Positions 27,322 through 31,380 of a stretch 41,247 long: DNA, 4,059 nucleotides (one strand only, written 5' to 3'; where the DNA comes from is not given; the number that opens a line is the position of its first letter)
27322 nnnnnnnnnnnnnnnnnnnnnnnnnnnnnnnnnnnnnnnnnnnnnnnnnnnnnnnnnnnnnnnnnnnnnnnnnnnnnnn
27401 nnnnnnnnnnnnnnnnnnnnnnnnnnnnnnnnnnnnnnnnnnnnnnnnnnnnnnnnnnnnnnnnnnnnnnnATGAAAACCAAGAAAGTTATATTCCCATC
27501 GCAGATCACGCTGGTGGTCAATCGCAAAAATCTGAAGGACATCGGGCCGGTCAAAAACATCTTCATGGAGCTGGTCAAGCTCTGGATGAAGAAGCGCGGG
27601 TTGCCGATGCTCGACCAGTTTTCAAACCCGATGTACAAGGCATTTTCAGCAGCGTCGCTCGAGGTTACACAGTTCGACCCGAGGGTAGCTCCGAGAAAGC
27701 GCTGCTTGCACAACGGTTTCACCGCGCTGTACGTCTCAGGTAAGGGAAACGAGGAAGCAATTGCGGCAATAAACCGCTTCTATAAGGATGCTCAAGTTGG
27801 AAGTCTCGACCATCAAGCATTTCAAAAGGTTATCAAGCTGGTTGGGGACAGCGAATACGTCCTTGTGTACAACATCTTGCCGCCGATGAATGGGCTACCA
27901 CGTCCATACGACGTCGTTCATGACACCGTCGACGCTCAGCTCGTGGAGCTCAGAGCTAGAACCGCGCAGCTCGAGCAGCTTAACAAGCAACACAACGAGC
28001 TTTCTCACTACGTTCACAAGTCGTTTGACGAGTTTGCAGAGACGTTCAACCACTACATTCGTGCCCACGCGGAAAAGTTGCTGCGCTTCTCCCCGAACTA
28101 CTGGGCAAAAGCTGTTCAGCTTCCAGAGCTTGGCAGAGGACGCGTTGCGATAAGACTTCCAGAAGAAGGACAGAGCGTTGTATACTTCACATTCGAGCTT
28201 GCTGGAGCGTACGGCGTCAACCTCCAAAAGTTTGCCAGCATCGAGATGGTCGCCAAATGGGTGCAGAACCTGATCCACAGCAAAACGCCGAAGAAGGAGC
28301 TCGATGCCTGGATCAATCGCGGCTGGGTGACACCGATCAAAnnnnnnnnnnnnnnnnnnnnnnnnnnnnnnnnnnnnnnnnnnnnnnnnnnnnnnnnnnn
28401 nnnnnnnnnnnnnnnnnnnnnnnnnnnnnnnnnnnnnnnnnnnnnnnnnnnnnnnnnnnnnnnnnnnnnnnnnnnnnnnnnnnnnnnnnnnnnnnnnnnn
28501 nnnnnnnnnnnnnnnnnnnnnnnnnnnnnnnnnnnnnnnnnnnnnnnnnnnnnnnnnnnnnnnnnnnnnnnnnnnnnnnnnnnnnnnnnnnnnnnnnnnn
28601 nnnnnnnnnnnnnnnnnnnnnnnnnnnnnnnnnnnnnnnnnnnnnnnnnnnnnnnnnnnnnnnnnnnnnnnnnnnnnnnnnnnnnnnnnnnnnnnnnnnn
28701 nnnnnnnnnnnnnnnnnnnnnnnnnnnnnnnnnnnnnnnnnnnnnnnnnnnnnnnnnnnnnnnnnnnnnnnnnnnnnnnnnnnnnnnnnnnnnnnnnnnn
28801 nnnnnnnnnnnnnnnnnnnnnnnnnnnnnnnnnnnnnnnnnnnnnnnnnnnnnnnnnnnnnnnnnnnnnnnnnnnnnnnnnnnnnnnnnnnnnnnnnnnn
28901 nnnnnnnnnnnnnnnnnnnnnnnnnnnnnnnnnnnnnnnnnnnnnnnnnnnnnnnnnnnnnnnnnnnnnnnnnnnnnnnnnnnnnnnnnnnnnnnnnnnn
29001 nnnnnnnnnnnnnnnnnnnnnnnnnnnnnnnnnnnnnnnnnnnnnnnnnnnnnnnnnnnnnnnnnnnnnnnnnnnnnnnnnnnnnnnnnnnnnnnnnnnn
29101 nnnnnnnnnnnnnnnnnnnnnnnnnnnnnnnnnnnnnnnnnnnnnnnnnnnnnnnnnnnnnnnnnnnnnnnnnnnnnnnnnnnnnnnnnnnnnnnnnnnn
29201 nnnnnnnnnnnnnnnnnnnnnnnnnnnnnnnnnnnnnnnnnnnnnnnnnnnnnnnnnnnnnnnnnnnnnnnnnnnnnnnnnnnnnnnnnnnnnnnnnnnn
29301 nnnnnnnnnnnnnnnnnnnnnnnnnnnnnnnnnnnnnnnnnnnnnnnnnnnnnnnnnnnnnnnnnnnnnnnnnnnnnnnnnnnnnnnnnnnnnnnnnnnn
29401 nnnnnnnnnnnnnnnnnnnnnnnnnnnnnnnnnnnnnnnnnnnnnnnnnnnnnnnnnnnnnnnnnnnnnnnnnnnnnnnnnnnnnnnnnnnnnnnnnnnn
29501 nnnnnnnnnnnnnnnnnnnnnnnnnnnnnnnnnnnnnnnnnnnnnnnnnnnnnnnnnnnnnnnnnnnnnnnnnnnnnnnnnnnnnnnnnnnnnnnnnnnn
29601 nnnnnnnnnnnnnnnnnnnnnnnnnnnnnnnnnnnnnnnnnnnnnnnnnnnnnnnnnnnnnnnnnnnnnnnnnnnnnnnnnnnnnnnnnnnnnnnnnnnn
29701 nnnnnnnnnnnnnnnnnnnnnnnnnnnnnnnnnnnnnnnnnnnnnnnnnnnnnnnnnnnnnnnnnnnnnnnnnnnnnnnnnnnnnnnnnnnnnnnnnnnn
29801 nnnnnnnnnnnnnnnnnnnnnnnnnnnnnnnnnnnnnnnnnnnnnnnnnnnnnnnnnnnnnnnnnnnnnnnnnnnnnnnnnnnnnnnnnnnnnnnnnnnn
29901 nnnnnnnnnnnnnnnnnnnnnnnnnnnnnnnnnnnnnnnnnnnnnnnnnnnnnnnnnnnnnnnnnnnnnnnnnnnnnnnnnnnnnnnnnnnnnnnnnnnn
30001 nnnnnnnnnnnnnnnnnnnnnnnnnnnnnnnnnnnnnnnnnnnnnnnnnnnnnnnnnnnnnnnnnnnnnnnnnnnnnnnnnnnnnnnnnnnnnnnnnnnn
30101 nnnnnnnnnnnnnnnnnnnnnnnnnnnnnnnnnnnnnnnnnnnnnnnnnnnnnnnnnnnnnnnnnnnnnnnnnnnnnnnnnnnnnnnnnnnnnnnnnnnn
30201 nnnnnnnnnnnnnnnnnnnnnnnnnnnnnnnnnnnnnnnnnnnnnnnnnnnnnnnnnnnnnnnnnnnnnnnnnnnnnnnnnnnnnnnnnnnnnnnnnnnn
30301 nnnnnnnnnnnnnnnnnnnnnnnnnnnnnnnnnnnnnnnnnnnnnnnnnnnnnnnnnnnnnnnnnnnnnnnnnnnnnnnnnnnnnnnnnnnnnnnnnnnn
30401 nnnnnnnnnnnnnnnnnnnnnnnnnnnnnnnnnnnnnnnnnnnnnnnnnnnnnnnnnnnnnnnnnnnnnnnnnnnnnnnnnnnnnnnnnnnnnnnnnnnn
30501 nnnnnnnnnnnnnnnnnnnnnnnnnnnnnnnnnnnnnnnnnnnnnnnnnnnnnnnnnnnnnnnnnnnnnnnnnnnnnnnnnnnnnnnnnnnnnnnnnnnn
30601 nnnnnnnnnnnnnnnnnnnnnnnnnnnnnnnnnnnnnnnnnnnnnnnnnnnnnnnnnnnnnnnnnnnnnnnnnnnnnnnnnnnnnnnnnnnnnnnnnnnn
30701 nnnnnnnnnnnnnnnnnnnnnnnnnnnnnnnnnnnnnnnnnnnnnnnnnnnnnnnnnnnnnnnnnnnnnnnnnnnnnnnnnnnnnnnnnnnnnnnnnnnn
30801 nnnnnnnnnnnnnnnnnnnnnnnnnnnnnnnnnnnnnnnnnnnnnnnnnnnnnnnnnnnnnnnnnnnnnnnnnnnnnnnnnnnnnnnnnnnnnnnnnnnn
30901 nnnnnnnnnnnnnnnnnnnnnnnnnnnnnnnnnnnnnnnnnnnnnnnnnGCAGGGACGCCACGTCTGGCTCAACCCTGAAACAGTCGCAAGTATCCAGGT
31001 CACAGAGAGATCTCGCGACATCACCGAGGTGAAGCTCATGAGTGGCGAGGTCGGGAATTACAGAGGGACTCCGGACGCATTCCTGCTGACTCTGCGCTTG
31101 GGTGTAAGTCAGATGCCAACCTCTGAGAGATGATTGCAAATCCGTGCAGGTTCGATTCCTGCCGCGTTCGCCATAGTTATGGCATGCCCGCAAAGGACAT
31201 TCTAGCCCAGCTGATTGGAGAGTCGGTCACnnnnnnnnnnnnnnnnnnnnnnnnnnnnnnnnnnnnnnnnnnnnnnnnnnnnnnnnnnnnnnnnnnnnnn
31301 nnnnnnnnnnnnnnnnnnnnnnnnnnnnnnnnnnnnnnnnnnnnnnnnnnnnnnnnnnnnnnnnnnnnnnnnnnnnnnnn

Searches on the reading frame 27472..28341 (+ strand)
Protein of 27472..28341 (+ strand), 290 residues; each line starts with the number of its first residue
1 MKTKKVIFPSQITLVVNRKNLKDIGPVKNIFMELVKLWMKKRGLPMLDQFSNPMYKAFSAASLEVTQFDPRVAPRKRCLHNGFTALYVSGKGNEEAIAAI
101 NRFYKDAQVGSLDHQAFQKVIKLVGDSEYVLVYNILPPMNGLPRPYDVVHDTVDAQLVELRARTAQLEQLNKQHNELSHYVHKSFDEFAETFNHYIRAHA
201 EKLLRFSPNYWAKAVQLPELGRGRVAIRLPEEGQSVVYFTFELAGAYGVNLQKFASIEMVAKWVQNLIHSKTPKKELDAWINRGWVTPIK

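Call 8: search_protein_families(library=phrogs, proteins=[window:27472-28341:+], max_evalue=0.001)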
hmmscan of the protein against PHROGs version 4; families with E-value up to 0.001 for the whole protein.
window:27472-28341:+ (290 aa): 0 families

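Call 14: search_protein_families(library=pfam, proteins=[window:27472-28341:+], max_evalue=0.01)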
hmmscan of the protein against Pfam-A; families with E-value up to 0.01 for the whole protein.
window:27472-28341:+ (290 aa): 1 family
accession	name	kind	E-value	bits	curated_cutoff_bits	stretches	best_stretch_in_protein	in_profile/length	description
PF14799.11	FAM195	-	0.006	17.4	25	0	157-271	16-97/98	FAM195 family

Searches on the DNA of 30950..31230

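Call 54: search_rna_families(source=window, start=30950, end=31230, threshold=evalue, max_evalue=10, show_alignments=2)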
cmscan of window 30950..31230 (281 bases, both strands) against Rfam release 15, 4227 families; matches with E-value up to 10: 2.
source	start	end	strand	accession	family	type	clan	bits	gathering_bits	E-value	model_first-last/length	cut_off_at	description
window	31072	31170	+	RF01852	tRNA-Sec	Gene; tRNA;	CL00001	15.6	47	1.6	1-91/91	no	Selenocysteine transfer RNA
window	31146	31162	-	RF04354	Plastid-ycf2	Cis-reg;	-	12.6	65.7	8.8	10-26/75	no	Plastid-ycf2 5UTR RNA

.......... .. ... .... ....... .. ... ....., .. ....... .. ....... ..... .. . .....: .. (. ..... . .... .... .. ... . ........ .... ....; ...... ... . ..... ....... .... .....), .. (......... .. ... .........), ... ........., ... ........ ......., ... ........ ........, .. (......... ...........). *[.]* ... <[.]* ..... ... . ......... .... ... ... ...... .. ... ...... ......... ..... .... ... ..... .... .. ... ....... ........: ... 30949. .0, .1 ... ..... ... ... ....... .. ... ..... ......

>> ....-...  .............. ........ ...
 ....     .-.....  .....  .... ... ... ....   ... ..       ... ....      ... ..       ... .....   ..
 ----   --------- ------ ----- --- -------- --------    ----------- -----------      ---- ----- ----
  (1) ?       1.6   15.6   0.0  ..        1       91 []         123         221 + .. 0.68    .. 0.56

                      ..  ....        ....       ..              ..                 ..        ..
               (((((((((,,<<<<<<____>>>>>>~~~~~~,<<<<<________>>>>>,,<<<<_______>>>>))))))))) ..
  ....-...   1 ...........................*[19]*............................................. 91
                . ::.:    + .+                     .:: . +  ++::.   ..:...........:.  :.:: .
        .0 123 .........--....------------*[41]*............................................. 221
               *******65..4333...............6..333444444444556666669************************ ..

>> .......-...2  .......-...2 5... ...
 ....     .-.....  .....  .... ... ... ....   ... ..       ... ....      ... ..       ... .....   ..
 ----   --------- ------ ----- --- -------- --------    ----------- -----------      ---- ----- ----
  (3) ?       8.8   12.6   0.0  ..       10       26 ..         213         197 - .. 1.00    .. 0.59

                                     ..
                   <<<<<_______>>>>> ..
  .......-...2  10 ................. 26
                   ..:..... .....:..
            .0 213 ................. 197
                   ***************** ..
